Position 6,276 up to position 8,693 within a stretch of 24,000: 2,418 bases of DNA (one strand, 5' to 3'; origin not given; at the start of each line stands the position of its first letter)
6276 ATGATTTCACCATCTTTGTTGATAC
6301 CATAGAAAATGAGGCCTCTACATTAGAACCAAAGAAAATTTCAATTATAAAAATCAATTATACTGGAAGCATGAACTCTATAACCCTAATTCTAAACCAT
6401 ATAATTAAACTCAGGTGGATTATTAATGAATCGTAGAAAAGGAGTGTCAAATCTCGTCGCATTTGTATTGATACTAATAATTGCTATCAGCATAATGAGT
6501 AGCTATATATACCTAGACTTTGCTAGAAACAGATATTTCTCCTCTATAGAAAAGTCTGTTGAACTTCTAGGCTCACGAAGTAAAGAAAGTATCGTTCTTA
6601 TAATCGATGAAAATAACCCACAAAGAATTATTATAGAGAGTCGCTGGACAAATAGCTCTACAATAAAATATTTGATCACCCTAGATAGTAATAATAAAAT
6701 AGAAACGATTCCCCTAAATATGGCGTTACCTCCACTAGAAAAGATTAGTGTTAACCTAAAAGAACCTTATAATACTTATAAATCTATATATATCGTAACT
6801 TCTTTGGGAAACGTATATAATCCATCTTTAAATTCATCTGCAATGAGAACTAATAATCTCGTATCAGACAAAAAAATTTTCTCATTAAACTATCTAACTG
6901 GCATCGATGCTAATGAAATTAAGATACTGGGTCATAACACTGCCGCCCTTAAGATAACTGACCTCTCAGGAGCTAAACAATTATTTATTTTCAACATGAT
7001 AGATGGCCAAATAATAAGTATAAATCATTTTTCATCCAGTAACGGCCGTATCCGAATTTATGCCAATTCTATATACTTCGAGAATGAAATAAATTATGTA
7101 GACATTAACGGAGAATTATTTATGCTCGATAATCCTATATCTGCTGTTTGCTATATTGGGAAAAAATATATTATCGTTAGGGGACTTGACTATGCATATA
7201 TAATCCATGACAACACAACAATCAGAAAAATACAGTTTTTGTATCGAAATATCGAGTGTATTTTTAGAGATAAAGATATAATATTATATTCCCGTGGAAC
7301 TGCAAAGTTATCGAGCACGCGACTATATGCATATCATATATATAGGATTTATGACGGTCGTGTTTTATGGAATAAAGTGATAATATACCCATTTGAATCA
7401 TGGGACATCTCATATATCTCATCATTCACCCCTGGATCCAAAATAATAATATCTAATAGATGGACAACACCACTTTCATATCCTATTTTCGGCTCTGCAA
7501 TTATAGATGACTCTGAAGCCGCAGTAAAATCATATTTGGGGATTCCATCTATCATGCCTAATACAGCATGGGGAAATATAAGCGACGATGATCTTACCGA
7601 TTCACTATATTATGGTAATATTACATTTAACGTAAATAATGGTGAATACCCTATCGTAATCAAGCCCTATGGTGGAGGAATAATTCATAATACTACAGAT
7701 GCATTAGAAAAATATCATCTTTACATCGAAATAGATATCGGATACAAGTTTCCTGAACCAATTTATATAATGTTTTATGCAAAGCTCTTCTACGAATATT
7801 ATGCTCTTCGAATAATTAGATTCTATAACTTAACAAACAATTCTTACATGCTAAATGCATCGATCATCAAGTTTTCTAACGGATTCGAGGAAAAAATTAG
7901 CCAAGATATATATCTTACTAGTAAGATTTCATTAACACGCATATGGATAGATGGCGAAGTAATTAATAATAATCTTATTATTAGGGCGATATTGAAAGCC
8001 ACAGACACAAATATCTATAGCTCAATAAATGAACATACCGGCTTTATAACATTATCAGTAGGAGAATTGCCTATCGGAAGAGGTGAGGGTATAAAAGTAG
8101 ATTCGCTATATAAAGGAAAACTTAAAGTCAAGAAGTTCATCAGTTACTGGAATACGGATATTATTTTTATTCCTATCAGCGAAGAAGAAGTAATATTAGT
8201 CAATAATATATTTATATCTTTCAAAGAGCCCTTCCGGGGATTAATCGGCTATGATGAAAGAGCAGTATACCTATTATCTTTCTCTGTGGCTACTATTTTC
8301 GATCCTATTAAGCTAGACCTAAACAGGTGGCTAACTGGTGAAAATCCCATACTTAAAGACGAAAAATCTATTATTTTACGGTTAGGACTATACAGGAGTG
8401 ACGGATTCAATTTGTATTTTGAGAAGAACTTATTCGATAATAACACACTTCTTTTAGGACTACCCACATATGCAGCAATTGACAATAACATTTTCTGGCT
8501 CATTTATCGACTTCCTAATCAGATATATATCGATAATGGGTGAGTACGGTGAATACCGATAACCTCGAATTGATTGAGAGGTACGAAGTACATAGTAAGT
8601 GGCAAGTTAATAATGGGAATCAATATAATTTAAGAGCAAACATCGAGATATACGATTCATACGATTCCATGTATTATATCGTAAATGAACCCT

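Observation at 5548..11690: Compact, unclassified archaeal type IV pilus-like operon (2 pilins, giant pilin-like protein, ATPase, platform)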

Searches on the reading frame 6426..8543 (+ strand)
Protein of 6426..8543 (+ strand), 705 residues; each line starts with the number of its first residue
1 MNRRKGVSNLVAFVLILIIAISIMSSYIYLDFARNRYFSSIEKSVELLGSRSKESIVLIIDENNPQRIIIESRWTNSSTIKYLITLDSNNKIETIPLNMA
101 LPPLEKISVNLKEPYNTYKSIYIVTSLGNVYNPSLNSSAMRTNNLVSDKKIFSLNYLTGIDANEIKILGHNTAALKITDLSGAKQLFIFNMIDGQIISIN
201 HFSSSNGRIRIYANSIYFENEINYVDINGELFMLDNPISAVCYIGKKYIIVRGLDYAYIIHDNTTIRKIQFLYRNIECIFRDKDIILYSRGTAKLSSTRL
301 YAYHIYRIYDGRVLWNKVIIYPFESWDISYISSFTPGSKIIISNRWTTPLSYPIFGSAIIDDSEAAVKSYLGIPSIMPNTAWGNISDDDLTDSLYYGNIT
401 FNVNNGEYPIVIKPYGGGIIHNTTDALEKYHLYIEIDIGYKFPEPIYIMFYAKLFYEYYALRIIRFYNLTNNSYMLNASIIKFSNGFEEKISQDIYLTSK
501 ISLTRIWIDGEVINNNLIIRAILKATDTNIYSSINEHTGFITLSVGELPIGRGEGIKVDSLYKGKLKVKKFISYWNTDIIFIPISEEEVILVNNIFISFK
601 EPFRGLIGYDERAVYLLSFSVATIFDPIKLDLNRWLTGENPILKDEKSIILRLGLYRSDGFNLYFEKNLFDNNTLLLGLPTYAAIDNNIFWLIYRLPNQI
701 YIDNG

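Call 4: search_protein_families(library=pfam, proteins=[window:6426-8543:+], max_evalue=0.1)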
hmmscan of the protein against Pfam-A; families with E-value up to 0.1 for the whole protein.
window:6426-8543:+ (705 aa): 0 families

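Call 5: search_protein_families(library=ncbifam, proteins=[window:6426-8543:+], max_evalue=0.1)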
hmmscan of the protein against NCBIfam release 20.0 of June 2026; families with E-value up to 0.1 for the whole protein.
window:6426-8543:+ (705 aa): 1 family
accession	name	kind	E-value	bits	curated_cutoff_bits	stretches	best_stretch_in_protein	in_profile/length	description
NF040904.1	PhrA_Strep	subfamily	0.084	13.1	40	0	1-28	1-28/56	PhrA family quorum-sensing system peptide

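Call 35: find_homologous_proteins(query=window:6426-8543:+, max_evalue=0.001)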
Query window:6426-8543:+ (705 aa): 2 proteins with E <= 0.001 among 8000 candidates.
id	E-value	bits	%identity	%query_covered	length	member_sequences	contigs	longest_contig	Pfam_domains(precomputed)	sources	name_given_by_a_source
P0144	0.0e+0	1511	100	97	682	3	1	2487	-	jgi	jgi:hypothetical protein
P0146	4.2e-31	127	30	70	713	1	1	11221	-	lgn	-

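Call 48: predict_structure(alignment_id=A3)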
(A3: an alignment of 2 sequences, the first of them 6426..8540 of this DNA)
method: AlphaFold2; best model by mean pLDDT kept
length: 705 residues; sequences in the alignment: 2
mean_pLDDT: 41.2   pTM: 0.30
mean pLDDT of the five models: 41.2, 40.5, 40.3, 37.6, 37.6
residues with pLDDT >= 90: 0; 70-90: 68; 50-70: 122; < 50: 515
segments of 3 or more residues with pLDDT < 50: 1-5, 31-54, 90-92, 127-130, 136-202, 204-206, 214-220, 292-301, 320-705
pLDDT, mean of each block of 10 residues (from residue 1): 53 80 69 38 26 49 69 57 56 59 69 69 53 43 24 22 34 37 39 37 51 47 66 69 69 78 75 69 63 40 63 56 37 28 22 22 23 20 23 24 25 25 25 35 38 37 43 43 37 36 41 41 38 35 25 20 19 22 29 35 40 41 37 36 33 30 28 27 24 26 24
secondary structure, 60 per line:
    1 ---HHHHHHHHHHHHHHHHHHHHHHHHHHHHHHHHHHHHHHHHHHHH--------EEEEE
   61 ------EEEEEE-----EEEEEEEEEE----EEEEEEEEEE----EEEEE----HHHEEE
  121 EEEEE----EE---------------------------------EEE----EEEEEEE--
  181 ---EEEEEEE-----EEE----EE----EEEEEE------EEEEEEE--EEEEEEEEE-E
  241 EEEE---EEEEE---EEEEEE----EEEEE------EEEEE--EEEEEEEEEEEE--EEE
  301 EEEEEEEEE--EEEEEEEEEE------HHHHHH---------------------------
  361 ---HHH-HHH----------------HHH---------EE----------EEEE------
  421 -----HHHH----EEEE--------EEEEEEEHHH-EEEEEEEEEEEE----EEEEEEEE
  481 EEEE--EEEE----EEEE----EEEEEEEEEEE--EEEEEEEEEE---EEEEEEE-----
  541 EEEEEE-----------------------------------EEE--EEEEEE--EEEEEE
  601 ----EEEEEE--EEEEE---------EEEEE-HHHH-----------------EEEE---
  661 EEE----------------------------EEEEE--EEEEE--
elements in order (helices of 4 or more, strands of 3 or more residues): H4-47 E56-60 E67-72 E78-87 E92-101 E106-110 E118-125 E165-167 E172-178 E184-190 E196-198 E209-214 E221-227 E230-238 E240-244 E248-252 E256-261 E266-270 E277-281 E284-295 E298-309 E312-321 H328-333 E411-414 H426-429 E434-437 E446-452 E457-468 E473-484 E487-490 E495-498 E503-513 E516-525 E529-535 E541-546 E582-584 E587-592 E595-600 E605-610 E613-617 E627-631 H633-636 E654-657 E661-663 E692-696 E699-703

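Call 70: search_protein_representatives(alignment_id=A3)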
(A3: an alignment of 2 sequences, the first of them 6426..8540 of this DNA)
Query: 2 sequences, 746 profile positions. Proteins with E-value up to 0.001 (for the whole library): 17; up to 1e-10: 7; up to 1e-30: 3. The best 17 are listed.
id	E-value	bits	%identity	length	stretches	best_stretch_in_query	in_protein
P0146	0.0e+00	1275.7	-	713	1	4-746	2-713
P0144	0.0e+00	1219.5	-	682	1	24-738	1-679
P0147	5.8e-133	461.7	-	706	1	4-743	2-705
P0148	6.9e-29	117.6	-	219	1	1-214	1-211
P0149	3.5e-27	111.9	-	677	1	1-391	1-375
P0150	3.4e-21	92.2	-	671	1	4-390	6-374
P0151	1.4e-15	73.6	-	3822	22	367-407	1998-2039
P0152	1.4e-07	47.1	-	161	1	4-137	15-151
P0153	1.5e-07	47.1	-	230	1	3-145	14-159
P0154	4.3e-07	45.5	-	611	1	3-145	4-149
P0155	4.9e-07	45.3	-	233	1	1-145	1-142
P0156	1.9e-05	40.1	-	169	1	1-140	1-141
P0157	1.3e-04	37.4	-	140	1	5-132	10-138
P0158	2.5e-04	36.4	-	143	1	4-133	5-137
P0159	4.9e-04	35.4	-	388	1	3-132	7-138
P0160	6.9e-04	34.9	-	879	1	9-131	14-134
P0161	8.9e-04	34.6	-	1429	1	3-132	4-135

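Call 72: search_protein_families(library=pfam, proteins=[P0147, P0149, P0150, P0151, P0154, P0159, P0160, P0161, P0148, P0153], max_evalue=0.01)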
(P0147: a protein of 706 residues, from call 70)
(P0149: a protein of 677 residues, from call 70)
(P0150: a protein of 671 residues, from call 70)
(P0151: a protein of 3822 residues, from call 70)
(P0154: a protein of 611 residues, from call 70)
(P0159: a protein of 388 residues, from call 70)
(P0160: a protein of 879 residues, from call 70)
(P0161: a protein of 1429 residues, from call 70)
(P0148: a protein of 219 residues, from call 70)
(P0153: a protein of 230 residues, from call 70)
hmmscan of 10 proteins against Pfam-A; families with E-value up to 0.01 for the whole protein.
P0147 (706 aa): 0 families

P0149 (677 aa): 0 families

P0150 (671 aa): 0 families

P0151 (3822 aa): 2 families
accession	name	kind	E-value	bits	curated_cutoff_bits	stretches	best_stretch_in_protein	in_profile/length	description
PF01607.29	CBM_14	-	3e-214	693.7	22.1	25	681-727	1-47/53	Chitin binding Peritrophin-A domain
PF16137.10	DUF4845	-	4.6e-06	27.9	27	0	1815-1858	24-66/85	Domain of unknown function (DUF4845)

P0154 (611 aa): 0 families

P0159 (388 aa): 0 families

P0160 (879 aa): 3 families
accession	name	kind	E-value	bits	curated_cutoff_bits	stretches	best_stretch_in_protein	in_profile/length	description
PF10102.14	DUF2341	-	1.3e-29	102.9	23.4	1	606-687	1-82/84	Domain of unknown function (DUF2341)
PF18998.6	Flg_new_2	-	3.6e-22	78.6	23.6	2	492-562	2-71/73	Divergent InlB B-repeat domain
PF06744.18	IcmF_C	-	0.00052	20.6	26.7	0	157-218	5-58/106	Type VI secretion protein IcmF C2-like domain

P0161 (1429 aa): 1 family
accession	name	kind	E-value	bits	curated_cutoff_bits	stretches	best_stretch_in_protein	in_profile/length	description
PF18998.6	Flg_new_2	-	6.9e-10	39.2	23.6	2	364-406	20-62/73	Divergent InlB B-repeat domain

P0148 (219 aa): 0 families

P0153 (230 aa): 0 families

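Call 101: fold_search(model_id=the predicted structure, library=pdb)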
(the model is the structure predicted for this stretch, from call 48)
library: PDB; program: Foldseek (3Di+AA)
matches with E <= 10: 797; with E <= 0.001: 11
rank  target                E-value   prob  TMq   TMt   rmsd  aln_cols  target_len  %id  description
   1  7d4i_AG               6.5e-06  0.99  0.14  0.12  29.4       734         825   10  Cryo-EM structure of 90S small ribosomal precursors complex with the DEAH-box RNA helicase Dhr1 (State F) (released 2021-10-06)
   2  9bhx                  7.8e-06  0.85  0.10  0.07  36.3       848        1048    8  Structure of the extracellular domain of Protein Sevenless (released 2025-01-22)
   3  7ado_A                2.0e-04  0.84  0.14  0.11  34.3       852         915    8  Cryo-EM structure of human ER membrane protein complex in lipid nanodiscs (released 2020-12-02)
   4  7adp_A                2.3e-04  0.92  0.13  0.11  28.9       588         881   10  Cryo-EM structure of human ER membrane protein complex in GDN detergent (released 2020-12-02)
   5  9g2h_A                2.3e-04  0.18  0.07  0.04  32.3       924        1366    8  Mouse Teneurin2 dimer variant A1B0 (released 2026-01-21)
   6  1c9i_A                6.0e-04  0.99  0.12  0.21  22.6       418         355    7  PEPTIDE-IN-GROOVE INTERACTIONS LINK TARGET PROTEINS TO THE B-PROPELLER OF CLATHRIN (released 2000-02-07)
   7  6qnp_A                6.2e-04  0.99  0.12  0.21  25.3       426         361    8  CLATHRIN HEAVY CHAIN N-TERMINAL DOMAIN BOUND TO GTSE1 LIDL MOTIF (released 2019-08-28)
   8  5m5r_A                6.5e-04  0.99  0.12  0.21  24.6       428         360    8  Clathrin heavy chain N-terminal domain bound to beta2 adaptin clathrin box motif (released 2016-11-09)
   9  9a2d_C                7.5e-04  0.66  0.10  0.06  31.2       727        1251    8  Modeling of the ciliary Intraflagellar transport-A complex (released 2024-05-10)
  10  1utc_B                7.9e-04  0.93  0.11  0.18  25.6       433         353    8  Clathrin terminal domain complexed with TLPWDLWTT (released 2004-02-25)
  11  6qnp_D                9.1e-04  0.98  0.12  0.21  24.6       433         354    8  CLATHRIN HEAVY CHAIN N-TERMINAL DOMAIN BOUND TO GTSE1 LIDL MOTIF (released 2019-08-28)
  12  5ife_A                1.1e-03  0.60  0.13  0.09  32.8       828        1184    9  Crystal structure of the human SF3b core complex (released 2016-10-26)
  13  5jox_B                1.9e-03  0.63  0.10  0.13  24.4       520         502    8  Bacteroides ovatus Xyloglucan PUL GH43A in complex with AraDNJ (released 2016-08-10)
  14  7zx4_B                2.1e-03  0.96  0.12  0.21  25.1       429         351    8  Clathrin N-terminal domain in complex with a HURP phospho-peptide (released 2023-03-29)
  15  6qnn_A                2.1e-03  0.96  0.12  0.21  24.6       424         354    8  CLATHRIN HEAVY CHAIN N-TERMINAL DOMAIN BOUND TO GTSE1 LIDL MOTIF (released 2019-08-28)
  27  8fk7_A                4.6e-03  1.00  0.11  0.43   7.6       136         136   17  Structure of the Pyrobaculum calidifontis flagellar-like archaeal type IV pilus (released 2023-06-28)
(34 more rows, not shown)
